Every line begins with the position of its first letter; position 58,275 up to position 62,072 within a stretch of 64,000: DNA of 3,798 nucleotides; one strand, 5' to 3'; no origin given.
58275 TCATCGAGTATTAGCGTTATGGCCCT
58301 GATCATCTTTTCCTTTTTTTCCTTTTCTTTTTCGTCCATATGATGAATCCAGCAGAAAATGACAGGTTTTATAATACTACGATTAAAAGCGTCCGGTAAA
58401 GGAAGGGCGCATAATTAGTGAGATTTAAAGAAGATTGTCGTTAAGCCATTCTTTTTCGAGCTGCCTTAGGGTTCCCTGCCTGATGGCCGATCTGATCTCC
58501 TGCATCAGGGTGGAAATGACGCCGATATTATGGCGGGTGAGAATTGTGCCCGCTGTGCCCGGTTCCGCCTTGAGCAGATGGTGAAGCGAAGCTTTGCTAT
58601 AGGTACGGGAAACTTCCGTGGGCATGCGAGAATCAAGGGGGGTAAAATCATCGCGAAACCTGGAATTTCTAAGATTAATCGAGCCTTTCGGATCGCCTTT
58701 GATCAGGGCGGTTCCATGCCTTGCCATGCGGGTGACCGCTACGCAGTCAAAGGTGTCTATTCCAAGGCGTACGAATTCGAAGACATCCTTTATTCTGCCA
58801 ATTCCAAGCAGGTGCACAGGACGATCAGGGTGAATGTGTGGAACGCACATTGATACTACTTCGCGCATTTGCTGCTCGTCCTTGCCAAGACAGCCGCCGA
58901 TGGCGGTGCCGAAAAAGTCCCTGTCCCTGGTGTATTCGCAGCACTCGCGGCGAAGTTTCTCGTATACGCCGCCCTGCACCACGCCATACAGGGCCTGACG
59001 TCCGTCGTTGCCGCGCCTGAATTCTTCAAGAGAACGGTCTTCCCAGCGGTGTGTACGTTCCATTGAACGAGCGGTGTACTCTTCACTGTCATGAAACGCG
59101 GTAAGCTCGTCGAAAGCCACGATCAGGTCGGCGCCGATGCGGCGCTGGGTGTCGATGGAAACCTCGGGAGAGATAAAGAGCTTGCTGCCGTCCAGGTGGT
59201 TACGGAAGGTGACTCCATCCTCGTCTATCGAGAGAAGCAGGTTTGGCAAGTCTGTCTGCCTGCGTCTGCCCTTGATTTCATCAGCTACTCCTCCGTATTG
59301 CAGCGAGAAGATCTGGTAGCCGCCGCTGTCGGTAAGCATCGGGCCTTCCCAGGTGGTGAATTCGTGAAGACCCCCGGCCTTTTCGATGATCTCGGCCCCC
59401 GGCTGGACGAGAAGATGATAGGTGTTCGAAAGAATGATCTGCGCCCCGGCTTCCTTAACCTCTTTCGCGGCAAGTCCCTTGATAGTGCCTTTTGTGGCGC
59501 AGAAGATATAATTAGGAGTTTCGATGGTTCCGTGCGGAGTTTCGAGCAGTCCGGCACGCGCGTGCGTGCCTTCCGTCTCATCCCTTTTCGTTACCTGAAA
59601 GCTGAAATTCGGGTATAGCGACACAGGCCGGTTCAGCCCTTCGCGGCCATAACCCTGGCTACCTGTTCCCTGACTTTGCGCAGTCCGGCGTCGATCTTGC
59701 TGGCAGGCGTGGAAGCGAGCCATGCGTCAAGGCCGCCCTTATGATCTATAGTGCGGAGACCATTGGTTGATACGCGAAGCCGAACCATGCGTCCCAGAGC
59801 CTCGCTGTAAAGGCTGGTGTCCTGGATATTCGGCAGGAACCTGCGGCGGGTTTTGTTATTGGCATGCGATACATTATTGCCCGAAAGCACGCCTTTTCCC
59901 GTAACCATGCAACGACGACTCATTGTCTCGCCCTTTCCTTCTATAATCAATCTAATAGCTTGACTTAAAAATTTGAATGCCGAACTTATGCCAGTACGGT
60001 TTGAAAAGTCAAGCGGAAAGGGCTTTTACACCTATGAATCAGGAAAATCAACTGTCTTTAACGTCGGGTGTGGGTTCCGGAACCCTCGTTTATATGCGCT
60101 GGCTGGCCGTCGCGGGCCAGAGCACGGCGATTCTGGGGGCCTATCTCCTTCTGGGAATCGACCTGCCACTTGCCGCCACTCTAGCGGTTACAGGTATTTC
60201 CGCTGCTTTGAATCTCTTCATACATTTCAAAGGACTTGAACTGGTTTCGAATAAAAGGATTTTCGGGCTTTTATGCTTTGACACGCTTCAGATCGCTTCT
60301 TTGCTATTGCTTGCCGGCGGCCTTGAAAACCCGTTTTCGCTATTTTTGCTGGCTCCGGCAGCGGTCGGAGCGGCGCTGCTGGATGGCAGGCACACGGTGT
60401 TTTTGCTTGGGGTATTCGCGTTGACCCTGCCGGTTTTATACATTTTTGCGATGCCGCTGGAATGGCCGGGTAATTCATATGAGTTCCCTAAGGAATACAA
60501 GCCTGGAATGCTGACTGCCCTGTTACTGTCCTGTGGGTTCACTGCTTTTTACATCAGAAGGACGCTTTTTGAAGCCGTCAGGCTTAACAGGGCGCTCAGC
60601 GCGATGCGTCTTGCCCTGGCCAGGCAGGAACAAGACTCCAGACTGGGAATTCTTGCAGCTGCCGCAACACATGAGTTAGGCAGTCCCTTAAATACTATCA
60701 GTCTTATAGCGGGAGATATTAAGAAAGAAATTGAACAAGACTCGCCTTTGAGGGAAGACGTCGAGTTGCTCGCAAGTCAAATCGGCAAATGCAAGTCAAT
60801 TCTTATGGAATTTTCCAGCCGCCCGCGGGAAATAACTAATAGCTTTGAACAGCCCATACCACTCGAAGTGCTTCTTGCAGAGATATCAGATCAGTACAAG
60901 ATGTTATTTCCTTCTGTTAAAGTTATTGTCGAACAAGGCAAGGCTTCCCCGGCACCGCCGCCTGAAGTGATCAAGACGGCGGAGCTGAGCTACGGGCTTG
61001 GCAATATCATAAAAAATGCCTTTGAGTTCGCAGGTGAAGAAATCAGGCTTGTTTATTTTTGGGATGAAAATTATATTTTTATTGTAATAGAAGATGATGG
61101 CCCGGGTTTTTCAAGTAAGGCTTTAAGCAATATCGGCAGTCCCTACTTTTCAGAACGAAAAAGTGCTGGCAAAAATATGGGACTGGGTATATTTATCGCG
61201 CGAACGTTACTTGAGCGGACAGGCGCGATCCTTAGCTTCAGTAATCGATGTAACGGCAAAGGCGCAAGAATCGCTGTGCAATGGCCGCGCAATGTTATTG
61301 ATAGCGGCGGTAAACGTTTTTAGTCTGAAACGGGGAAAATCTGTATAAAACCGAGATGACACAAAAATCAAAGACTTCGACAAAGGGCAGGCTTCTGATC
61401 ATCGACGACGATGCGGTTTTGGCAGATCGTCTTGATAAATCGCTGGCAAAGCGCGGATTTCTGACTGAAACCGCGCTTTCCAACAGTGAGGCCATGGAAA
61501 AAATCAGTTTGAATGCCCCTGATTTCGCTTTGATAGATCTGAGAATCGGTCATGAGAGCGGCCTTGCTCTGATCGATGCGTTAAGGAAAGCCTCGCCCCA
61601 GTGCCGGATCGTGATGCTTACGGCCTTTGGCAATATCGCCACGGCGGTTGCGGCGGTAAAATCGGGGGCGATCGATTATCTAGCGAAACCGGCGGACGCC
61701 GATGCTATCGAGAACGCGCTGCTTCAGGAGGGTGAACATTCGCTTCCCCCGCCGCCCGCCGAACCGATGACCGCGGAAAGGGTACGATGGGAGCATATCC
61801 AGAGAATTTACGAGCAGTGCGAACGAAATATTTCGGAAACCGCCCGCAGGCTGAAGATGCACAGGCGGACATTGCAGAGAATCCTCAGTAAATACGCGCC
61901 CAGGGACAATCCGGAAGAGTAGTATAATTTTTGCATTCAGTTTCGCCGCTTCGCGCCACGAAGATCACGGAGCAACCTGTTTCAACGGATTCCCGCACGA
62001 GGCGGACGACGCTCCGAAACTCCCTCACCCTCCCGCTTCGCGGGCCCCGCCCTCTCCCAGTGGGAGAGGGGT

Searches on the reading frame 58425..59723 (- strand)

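Call 3: search_protein_families(library=pfam, proteins=[window:58425-59723:-], max_evalue=0.01)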
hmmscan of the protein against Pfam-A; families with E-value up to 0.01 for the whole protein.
window:58425-59723:- (432 aa): 1 family
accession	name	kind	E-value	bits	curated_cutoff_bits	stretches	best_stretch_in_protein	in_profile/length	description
PF01702.25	TGT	-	3.8e-118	395.1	26.3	1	55-428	3-353/357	Queuine tRNA-ribosyltransferase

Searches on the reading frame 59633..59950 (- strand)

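Call 33: search_protein_families(library=pfam, proteins=[window:59633-59950:-], max_evalue=0.0001)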
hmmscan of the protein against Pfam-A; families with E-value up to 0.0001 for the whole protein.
window:59633-59950:- (105 aa): 1 family
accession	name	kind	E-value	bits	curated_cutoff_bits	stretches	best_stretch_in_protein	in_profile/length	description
PF00830.24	Ribosomal_L28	-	9.7e-29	99.6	27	1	12-71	1-60/60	Ribosomal L28 family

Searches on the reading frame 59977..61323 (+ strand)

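Call 33: search_protein_families(library=pfam, proteins=[window:59977-61323:+], max_evalue=0.0001)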
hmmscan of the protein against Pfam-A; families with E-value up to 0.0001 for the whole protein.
window:59977-61323:+ (448 aa): 1 family
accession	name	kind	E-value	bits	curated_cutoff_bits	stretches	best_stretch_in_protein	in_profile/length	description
PF02518.31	HATPase_c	-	2.5e-11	44.4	26.4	1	340-438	9-109/111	Histidine kinase-, DNA gyrase B-, and HSP90-like ATPase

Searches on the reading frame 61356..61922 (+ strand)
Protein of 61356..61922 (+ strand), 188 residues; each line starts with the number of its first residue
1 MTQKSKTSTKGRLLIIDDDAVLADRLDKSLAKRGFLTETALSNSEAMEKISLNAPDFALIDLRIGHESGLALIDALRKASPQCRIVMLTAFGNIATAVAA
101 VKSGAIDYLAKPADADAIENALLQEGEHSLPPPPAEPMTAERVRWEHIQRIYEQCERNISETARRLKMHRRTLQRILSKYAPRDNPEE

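Call 33: search_protein_families(library=pfam, proteins=[window:61356-61922:+], max_evalue=0.0001)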
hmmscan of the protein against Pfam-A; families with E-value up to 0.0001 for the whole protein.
window:61356-61922:+ (188 aa): 3 families
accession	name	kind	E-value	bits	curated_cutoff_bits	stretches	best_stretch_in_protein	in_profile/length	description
PF00072.30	Response_reg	-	6.7e-23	81.4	30.2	1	14-122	2-110/111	Response regulator receiver domain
PF02954.25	HTH_8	-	7.3e-05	22.9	22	0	148-180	10-42/42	Bacterial regulatory protein, Fis family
PF13556.12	HTH_30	-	9.8e-05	22.5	27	0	150-175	6-31/59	PucR C-terminal helix-turn-helix domain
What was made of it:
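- On HisKA-type sensor histidine kinase: The nearest receiver gene (61356-61922) sits next to another kinase (call 33).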
